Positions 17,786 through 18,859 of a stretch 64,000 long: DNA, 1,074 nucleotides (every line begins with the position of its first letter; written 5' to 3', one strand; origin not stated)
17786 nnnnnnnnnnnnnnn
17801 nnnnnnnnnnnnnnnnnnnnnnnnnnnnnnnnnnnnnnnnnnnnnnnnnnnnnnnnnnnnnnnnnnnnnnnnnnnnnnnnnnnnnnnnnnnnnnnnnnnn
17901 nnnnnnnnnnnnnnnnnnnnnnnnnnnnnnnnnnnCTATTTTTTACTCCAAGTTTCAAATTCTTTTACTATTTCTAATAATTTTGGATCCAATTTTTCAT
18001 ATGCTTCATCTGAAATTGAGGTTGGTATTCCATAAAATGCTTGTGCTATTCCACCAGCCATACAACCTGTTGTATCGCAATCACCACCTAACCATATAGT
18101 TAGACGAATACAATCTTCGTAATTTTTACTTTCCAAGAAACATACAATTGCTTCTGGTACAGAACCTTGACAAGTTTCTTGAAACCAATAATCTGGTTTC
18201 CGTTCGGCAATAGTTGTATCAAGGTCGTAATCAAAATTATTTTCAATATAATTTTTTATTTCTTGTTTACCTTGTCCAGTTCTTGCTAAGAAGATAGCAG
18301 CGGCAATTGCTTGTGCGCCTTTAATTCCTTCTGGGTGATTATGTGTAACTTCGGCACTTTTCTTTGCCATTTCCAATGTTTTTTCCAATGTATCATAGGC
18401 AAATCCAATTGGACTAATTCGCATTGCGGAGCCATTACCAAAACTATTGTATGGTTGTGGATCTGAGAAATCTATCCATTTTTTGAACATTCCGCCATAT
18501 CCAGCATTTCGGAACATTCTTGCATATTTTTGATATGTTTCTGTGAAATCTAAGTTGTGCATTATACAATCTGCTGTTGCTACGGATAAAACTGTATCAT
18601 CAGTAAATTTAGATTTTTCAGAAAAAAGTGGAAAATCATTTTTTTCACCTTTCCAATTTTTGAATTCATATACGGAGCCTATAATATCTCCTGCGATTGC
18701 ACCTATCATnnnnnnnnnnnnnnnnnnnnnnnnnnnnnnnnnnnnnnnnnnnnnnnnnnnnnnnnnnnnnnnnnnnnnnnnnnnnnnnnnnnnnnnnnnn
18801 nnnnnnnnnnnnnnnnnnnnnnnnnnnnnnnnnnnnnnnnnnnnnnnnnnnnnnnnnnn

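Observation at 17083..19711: Nucleotidyltransferase (CCA/poly(A)-polymerase head), ADP-ribosylglycohydrolase and minimal ATP-dependent ligase in one neighbourhood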

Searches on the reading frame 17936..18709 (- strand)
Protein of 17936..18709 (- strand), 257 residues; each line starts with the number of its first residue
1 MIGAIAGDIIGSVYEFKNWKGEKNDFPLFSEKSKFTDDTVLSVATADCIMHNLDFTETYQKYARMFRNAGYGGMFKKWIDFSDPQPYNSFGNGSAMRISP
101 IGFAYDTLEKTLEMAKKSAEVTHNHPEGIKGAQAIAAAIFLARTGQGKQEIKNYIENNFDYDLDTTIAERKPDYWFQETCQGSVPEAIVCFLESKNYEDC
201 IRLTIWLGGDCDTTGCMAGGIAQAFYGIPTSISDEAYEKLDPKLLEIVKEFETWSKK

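Call 4: search_protein_families(library=pfam, proteins=[window:17936-18709:-], max_evalue=0.1)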
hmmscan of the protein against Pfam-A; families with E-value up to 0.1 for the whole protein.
window:17936-18709:- (257 aa): 1 family
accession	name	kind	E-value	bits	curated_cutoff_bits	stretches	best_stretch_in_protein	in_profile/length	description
PF03747.19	ADP_ribosyl_GH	-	4.3e-37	128.8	26.2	1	1-228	3-281/287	ADP-ribosylglycohydrolase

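Call 5: search_protein_families(library=phrogs, proteins=[window:17936-18709:-], max_evalue=0.01)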
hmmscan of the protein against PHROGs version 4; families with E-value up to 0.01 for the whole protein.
window:17936-18709:- (257 aa): 2 families
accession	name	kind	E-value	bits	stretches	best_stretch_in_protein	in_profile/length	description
phrog_6572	-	other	2.3e-58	198.9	1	1-254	12-307/325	ADP-ribosylglycohydrolase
phrog_22100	-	unknown function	3.2e-09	37.5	1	84-243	110-289/306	-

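Call 15: search_solved_structures(query=window:17936-18709:-, max_evalue=0.001, show_alignments=2)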
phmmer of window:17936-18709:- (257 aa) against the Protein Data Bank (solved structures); distinct sequences matched with E-value up to 0.001: 21.
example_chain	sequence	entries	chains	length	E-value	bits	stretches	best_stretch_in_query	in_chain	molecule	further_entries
6g1p_A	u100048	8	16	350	1.2e-15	60.7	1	3-150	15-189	ADP-ribosylhydrolase like 2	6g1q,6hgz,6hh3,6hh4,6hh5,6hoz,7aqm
2cwc_A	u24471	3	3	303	1.7e-13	53.7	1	77-229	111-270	ADP-ribosylglycohydrolase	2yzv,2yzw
9rfd_A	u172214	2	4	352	4.4e-13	52.3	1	35-150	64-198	ADP-ribosylhydrolase ARH3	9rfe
6d36_C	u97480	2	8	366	4.4e-13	52.3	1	35-150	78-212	Poly(ADP-ribose) glycohydrolase ARH3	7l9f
2foz_A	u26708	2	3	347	4.7e-13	52.2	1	35-150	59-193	ADP-ribosylhydrolase like 2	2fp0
2g4k_A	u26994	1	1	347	4.7e-13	52.2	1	35-150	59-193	ADP-ribosylhydrolase 3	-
5zqy_A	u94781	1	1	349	4.8e-13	52.2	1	35-150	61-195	Poly(ADP-ribose) glycohydrolase ARH3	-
7l9h_C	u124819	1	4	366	9.2e-13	51.2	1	87-150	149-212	ADP-ribose glycohydrolase ARH3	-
7akr_AAA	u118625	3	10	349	1.5e-12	50.6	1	35-150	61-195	ADP-ribose glycohydrolase ARH3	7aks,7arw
2qty_A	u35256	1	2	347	1.5e-12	50.5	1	35-150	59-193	Poly(ADP-ribose) glycohydrolase ARH3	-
6d3a_C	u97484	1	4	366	1.6e-12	50.5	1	35-150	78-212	Poly(ADP-ribose) glycohydrolase ARH3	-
7l9i_C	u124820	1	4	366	5.4e-12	48.7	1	35-150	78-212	ADP-ribose glycohydrolase ARH3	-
1t5j_A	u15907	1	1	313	3e-11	46.3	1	81-230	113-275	Hypothetical protein MJ1187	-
2woe_A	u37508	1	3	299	1.3e-09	41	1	33-244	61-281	ADP-RIBOSYL-[DINITROGEN REDUCTASE] GLYCOHYDROLASE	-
2woc_A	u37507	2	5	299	1.7e-09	40.5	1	33-244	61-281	ADP-RIBOSYL-[DINITROGEN REDUCTASE] GLYCOHYDROLASE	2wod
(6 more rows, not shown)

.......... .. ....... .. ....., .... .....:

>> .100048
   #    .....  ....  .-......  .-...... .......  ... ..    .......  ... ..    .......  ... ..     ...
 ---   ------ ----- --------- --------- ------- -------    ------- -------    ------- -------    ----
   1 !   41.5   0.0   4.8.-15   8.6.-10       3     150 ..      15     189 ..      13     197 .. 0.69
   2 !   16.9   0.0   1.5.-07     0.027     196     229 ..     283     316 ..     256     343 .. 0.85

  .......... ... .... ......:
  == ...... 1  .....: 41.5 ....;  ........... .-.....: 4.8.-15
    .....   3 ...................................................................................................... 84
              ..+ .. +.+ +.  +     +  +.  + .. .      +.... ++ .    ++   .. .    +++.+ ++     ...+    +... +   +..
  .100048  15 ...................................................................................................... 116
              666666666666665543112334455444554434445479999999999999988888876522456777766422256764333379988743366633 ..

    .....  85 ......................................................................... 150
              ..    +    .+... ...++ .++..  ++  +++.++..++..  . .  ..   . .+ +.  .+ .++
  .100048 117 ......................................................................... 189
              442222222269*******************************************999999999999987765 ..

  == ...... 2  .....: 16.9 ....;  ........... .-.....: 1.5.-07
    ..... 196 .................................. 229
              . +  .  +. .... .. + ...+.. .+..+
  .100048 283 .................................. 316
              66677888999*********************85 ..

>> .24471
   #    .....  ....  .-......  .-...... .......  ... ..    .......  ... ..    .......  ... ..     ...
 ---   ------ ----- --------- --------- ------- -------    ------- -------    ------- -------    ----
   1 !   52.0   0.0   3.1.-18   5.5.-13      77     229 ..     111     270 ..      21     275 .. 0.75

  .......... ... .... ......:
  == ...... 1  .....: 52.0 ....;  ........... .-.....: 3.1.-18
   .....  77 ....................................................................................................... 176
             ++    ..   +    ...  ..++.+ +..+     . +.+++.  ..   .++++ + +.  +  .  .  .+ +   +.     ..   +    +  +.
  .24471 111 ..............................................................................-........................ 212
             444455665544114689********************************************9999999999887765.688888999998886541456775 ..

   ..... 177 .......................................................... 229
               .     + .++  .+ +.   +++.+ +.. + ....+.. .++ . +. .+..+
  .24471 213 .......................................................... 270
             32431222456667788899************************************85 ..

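Call 18: search_protein_families(library=ncbifam, proteins=[window:17936-18709:-], max_evalue=0.01)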
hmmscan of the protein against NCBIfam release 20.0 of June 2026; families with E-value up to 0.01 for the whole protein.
window:17936-18709:- (257 aa): 2 families
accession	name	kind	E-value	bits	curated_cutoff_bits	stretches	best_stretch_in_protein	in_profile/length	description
TIGR02662.1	dinitro_DRAG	equivalog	7.4e-17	61.5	337.05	1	83-248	112-275/287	ADP-ribosyl-[dinitrogen reductase] hydrolase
NF041672.1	ADPriboarghdlase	equivalog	3.3e-11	42.6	490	2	87-151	184-249/361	ADP-ribosylarginine hydrolase Tri1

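Call 72: find_related_loci(query=window:17936-18709:-, collection=viral_contigs, flank=8000)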
Query window:17936-18709:- (257 aa) in viral_contigs; peptide patterns used: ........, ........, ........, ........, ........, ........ (x = any residue, [..] = any of these).
13 stretches matched a pattern, but none encodes a relative of the query by tblastn (E <= 1e-3).

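Call 73: find_homologous_proteins(query=window:17936-18709:-, max_evalue=1e-10)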
Query window:17936-18709:- (257 aa): 8000 proteins with E <= 1e-10 among 8000 candidates; the best 120 are listed.
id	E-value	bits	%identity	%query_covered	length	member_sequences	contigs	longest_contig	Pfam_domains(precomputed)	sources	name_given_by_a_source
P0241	9.5e-158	541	90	99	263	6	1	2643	PF03747.20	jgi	jgi:ADP-ribosylglycohydrolase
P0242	1.2e-137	475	80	98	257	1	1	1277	PF03747.20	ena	-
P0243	2.7e-135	468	78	98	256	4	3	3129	PF03747.20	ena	-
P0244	7.4e-135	466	78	98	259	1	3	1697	PF03747.20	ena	-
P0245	8.9e-132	456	77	98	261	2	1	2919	PF03747.20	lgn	-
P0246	1.6e-130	452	76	98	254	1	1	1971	PF03747.20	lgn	-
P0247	3.8e-129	448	79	98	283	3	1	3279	PF03747.20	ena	-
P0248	4.5e-129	447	76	98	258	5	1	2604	PF03747.20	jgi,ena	jgi:ADP-ribosylglycohydrolase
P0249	1.1e-111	390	52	93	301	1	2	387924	PF03747.20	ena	-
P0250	1.6e-108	380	67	98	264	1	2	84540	PF03747.20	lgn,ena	-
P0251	6.0e-107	375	66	98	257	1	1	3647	PF03747.20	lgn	-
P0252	2.2e-102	360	64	98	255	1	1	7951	PF03747.20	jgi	-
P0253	1.4e-99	351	62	98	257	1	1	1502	PF03747.20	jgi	jgi:ADP-ribosylglycohydrolase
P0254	9.3e-99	348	61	98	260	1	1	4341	PF03747.20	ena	-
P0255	1.8e-98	347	63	98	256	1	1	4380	PF03747.20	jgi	jgi:ADP-ribosylglycohydrolase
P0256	7.7e-98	345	64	98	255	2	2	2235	PF03747.20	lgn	-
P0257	1.1e-97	344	61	98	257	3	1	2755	PF03747.20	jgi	jgi:ADP-ribosylglycohydrolase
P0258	1.2e-97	344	62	98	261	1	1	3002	PF03747.20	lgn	-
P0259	2.3e-97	343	62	98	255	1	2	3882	PF03747.20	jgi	jgi:ADP-ribosylglycohydrolase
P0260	3.7e-97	343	60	98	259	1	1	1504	PF03747.20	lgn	-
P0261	4.1e-97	343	62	98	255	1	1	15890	PF03747.20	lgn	-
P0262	4.7e-97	342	61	98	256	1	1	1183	PF03747.20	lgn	-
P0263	1.2e-96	341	61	98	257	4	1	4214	PF03747.20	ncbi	-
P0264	2.8e-96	340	62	98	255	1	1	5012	PF03747.20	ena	-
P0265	3.2e-96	340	60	98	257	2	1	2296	PF03747.20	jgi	-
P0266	3.5e-96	339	62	98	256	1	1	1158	PF03747.20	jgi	-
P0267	3.7e-96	339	61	98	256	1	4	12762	PF03747.20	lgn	-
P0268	3.9e-96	339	62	98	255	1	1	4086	PF03747.20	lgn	-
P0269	4.1e-96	339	62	98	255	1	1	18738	PF03747.20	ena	-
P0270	5.0e-96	339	60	98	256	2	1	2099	PF03747.20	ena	-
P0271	5.2e-96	339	62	98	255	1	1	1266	PF03747.20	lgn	-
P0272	5.5e-96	339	60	98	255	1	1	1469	PF03747.20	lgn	-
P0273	6.3e-96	339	61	98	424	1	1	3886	PF03747.20,PF20475.4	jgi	-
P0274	6.3e-96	339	58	96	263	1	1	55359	PF03747.20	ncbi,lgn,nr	ncbi:MAG: ADP-ribosylglycohydrolase family protein [Bacteroidetes bacterium]|nr:ADP-ribosylglycohydr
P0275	6.8e-96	339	60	98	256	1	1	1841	PF03747.20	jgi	jgi:ADP-ribosylglycohydrolase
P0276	7.6e-96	338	60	98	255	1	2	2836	PF03747.20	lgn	-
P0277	7.7e-96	338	61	98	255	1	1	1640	PF03747.20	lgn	-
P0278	8.0e-96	338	60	98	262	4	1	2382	PF03747.20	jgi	-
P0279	8.2e-96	338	61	98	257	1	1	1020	PF03747.20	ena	-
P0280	9.5e-96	338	61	98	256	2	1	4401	PF03747.20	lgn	-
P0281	1.0e-95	338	62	98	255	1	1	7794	PF03747.20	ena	-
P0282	1.1e-95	338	61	98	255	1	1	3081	PF03747.20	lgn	-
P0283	1.3e-95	338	61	98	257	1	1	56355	PF03747.20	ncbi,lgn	-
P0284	1.4e-95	338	62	98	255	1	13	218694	PF03747.20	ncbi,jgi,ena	-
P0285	1.5e-95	337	62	98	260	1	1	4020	PF03747.20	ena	-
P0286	2.0e-95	337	61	98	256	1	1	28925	PF03747.20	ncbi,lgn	-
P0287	2.3e-95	337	59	98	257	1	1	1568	PF03747.20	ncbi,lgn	-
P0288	2.7e-95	337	59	98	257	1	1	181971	PF03747.20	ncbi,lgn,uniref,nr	ncbi:ADP-ribosylglycohydrolase family protein [Fonticella tunisiensis]|uniref:ADP-ribosylglycohydrol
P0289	3.0e-95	336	61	98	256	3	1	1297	PF03747.20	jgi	jgi:ADP-ribosylglycohydrolase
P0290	3.2e-95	336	60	98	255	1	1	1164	PF03747.20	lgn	-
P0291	3.2e-95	336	60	98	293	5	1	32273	PF03747.20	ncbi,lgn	-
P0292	3.5e-95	336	60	98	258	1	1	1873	PF03747.20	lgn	-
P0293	3.5e-95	336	60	98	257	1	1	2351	PF03747.20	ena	-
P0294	4.0e-95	336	61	98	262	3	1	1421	PF03747.20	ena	-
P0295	4.9e-95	336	61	98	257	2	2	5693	PF03747.20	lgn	-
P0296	5.0e-95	336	60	98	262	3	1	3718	PF03747.20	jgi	jgi:ADP-ribosylglycohydrolase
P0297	5.1e-95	336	62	98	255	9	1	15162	PF03747.20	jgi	-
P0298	5.6e-95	336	62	96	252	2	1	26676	PF03747.20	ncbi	-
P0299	5.9e-95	335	59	98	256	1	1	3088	PF03747.20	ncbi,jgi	jgi:ADP-ribosylglycohydrolase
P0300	6.3e-95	335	61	98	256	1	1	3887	PF03747.20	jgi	jgi:ADP-ribosylglycohydrolase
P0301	6.7e-95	335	60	98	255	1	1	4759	PF03747.20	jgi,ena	-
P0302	7.4e-95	335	63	98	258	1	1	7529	PF03747.20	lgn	-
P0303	7.6e-95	335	57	100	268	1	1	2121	PF03747.20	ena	-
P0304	8.1e-95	335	60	98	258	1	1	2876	PF03747.20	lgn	-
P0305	8.1e-95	335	63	98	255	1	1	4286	PF03747.20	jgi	-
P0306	8.3e-95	335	62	98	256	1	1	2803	PF03747.20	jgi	jgi:ADP-ribosylglycohydrolase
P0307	8.5e-95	335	60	99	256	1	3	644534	PF03747.20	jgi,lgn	jgi:ADP-ribosylglycohydrolase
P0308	8.8e-95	335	62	98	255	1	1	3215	PF03747.20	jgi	-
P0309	9.7e-95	335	61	98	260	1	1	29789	PF03747.20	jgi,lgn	-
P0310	1.1e-94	335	63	98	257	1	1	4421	PF03747.20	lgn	-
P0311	1.3e-94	334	61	98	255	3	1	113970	PF03747.20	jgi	jgi:ADP-ribosylglycohydrolase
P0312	1.5e-94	334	61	98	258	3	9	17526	PF03747.20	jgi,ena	-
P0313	1.6e-94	334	60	98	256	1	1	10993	PF03747.20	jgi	jgi:ADP-ribosylglycohydrolase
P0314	1.6e-94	334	60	99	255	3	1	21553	PF03747.20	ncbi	-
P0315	1.6e-94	334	62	98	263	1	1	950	PF03747.20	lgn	-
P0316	1.6e-94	334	59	98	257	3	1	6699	PF03747.20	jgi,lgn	jgi:ADP-ribosylglycohydrolase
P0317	1.8e-94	334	59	100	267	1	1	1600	PF03747.20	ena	-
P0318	1.9e-94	334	60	100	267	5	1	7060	PF03747.20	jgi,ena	-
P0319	2.0e-94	334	60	98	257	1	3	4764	PF03747.20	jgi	jgi:ADP-ribosylglycohydrolase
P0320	2.2e-94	334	58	98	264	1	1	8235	PF03747.20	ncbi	-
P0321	2.4e-94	333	58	98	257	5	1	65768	PF03747.20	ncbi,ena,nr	ncbi:MAG: ADP-ribosylglycohydrolase family protein [Firmicutes bacterium]|nr:ADP-ribosylglycohydrola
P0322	2.5e-94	333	62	98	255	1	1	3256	PF03747.20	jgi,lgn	jgi:ADP-ribosylglycohydrolase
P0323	2.5e-94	333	59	98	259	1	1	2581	PF03747.20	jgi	jgi:ADP-ribosylglycohydrolase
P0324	2.6e-94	333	59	100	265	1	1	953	PF03747.20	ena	-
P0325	2.8e-94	333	61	98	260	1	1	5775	PF03747.20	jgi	-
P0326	3.1e-94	333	61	98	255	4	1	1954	PF03747.20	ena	-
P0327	3.3e-94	333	59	98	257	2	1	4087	PF03747.20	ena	-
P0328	3.4e-94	333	60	98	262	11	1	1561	PF03747.20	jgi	jgi:ADP-ribosylglycohydrolase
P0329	3.6e-94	333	57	100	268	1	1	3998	PF03747.20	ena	-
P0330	3.8e-94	333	59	98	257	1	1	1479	PF03747.20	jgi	jgi:ADP-ribosylglycohydrolase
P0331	3.8e-94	333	61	98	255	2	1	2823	PF03747.20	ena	-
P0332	3.9e-94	333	60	100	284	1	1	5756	PF03747.20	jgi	jgi:ADP-ribosylglycohydrolase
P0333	4.0e-94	333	60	98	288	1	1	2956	PF03747.20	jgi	jgi:ADP-ribosylglycohydrolase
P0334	4.1e-94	333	60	98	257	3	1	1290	PF03747.20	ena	-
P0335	4.2e-94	333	58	98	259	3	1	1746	PF03747.20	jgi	jgi:ADP-ribosylglycohydrolase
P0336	4.5e-94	333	61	98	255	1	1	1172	PF03747.20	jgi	jgi:ADP-ribosylglycohydrolase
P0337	4.6e-94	333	59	98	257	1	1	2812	PF03747.20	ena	-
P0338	4.6e-94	333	60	98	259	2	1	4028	PF03747.20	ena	-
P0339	4.7e-94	333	61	100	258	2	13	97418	PF03747.20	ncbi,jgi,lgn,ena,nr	ncbi:MAG TPA: ADP-ribosylglycohydrolase family protein [Candidatus Eremiobacteraeota bacterium]|nr:M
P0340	5.4e-94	332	55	100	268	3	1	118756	PF03747.20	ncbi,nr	ncbi:MAG: ADP-ribosylglycohydrolase family protein [Muribaculaceae bacterium]|nr:ADP-ribosylglycohyd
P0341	5.4e-94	332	60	98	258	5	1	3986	PF03747.20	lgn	-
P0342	5.4e-94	332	60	98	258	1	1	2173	PF03747.20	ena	-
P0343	6.2e-94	332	60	96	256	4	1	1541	PF03747.20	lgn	-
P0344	6.3e-94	332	61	98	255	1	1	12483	PF03747.20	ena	-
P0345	6.4e-94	332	57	100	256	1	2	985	PF03747.20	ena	-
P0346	6.4e-94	332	57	98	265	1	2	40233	PF03747.20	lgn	-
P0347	6.8e-94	332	61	98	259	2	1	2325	PF03747.20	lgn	-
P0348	7.2e-94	332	59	98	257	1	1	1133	PF03747.20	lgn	-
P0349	7.3e-94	332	59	98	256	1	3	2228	PF03747.20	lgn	-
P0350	7.6e-94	332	60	98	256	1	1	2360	PF03747.20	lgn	-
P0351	8.6e-94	332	60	98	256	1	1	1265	PF03747.20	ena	-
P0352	9.0e-94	332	59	94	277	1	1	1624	PF03747.20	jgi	jgi:ADP-ribosylglycohydrolase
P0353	9.1e-94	332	59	98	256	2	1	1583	PF03747.20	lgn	-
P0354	9.1e-94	332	60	98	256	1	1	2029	PF03747.20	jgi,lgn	jgi:ADP-ribosylglycohydrolase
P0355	9.3e-94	332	61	98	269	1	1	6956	PF03747.20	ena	-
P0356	9.4e-94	332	60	98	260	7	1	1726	PF03747.20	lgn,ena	-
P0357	9.4e-94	332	60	98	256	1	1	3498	PF03747.20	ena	-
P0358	9.7e-94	331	59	98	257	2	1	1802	PF03747.20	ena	-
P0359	9.7e-94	331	59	98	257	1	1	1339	PF03747.20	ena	-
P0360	9.8e-94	331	60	98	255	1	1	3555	PF03747.20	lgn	-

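Call 74: find_encoding_contigs(protein=P0288, flank=6000, max_places=1)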
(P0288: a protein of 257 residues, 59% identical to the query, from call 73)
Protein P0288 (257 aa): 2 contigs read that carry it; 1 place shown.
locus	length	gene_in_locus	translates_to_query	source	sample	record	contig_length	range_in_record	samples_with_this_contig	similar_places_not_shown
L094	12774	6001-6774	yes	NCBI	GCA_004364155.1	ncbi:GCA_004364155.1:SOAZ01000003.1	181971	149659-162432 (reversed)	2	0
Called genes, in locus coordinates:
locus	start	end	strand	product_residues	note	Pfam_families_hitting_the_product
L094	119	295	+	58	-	-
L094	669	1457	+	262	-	PF00497:SBP_bac_3, PF10613:Lig_chan-Glu_bd, PF04069:OpuAC (faint), PF12974:Phosphonate-bd (weak)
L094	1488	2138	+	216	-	PF00528:BPD_transp_1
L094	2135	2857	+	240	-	PF02463:SMC_N (weak), PF09818:ABC_ATPase (faint), PF13175:AAA_15 (weak), PF00005:ABC_tran, PF13304:AAA_21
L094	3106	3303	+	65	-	-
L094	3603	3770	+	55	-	-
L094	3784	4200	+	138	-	PF01894:YjbQ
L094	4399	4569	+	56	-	-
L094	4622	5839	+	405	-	PF07690:MFS_1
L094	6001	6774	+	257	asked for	PF03747:ADP_ribosyl_GH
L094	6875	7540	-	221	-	PF13346:ABC2_membrane_5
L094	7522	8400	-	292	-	PF00005:ABC_tran, PF13304:AAA_21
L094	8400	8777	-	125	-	PF00392:GntR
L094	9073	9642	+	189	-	PF00881:Nitroreductase, PF14512:TM1586_NiRdase (faint)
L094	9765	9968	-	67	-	PF01557:FAA_hydrolase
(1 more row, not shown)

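Call 75: find_encoding_contigs(protein=P0340, flank=6000, max_places=1)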
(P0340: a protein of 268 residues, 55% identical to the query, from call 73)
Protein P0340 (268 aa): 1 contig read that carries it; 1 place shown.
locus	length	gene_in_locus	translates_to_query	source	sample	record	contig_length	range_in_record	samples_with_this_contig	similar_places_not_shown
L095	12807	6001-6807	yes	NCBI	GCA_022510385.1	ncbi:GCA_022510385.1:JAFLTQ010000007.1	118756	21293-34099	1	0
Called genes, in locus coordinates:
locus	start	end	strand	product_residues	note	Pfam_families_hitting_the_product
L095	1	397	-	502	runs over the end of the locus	PF01676:Metalloenzyme, PF06415:iPGM_N, PF01663:Phosphodiest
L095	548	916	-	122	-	PF01245:Ribosomal_L19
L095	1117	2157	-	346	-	-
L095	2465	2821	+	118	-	PF03544:TonB_C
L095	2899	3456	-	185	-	PF10882:bPH_5 (weak)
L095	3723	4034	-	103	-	-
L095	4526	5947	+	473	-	PF00083:Sugar_tr, PF07690:MFS_1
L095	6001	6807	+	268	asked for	PF03747:ADP_ribosyl_GH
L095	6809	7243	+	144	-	PF00293:NUDIX, PF22327:Nudt16-like (weak)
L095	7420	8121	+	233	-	PF00092:VWA (weak)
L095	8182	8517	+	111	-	-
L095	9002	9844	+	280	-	PF12412:DUF3667 (weak)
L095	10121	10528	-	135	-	PF11731:Cdd1 (faint), PF14520:HHH_5, PF14229:DUF4332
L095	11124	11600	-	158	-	PF01381:HTH_3 (weak), PF13443:HTH_26 (weak)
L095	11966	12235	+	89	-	-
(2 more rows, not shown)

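Call 76: find_encoding_contigs(protein=P0249, flank=8000, max_places=1)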
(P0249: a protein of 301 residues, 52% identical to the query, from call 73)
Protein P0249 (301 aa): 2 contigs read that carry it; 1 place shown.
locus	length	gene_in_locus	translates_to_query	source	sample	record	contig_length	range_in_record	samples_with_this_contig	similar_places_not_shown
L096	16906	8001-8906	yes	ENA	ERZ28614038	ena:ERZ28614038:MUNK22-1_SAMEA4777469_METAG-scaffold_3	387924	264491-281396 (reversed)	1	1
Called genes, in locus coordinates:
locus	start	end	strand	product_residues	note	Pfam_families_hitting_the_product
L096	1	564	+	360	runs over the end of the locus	PF03739:LptF_LptG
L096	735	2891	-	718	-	-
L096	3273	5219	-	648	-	PF00082:Peptidase_S8, PF13860:FlgD_ig, PF18962:Por_Secre_tail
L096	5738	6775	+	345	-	-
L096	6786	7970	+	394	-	-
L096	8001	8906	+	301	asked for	PF03747:ADP_ribosyl_GH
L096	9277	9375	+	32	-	-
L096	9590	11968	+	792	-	PF02922:CBM_48 (weak), PF16561:AMPK1_CBM, PF00128:Alpha-amylase, PF16657:Malt_amylase_C (weak)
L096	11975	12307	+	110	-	-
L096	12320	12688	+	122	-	-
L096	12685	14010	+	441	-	-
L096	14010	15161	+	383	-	PF01594:AI-2E_transport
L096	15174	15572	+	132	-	-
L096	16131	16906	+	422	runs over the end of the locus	PF00933:Glyco_hydro_3, PF18962:Por_Secre_tail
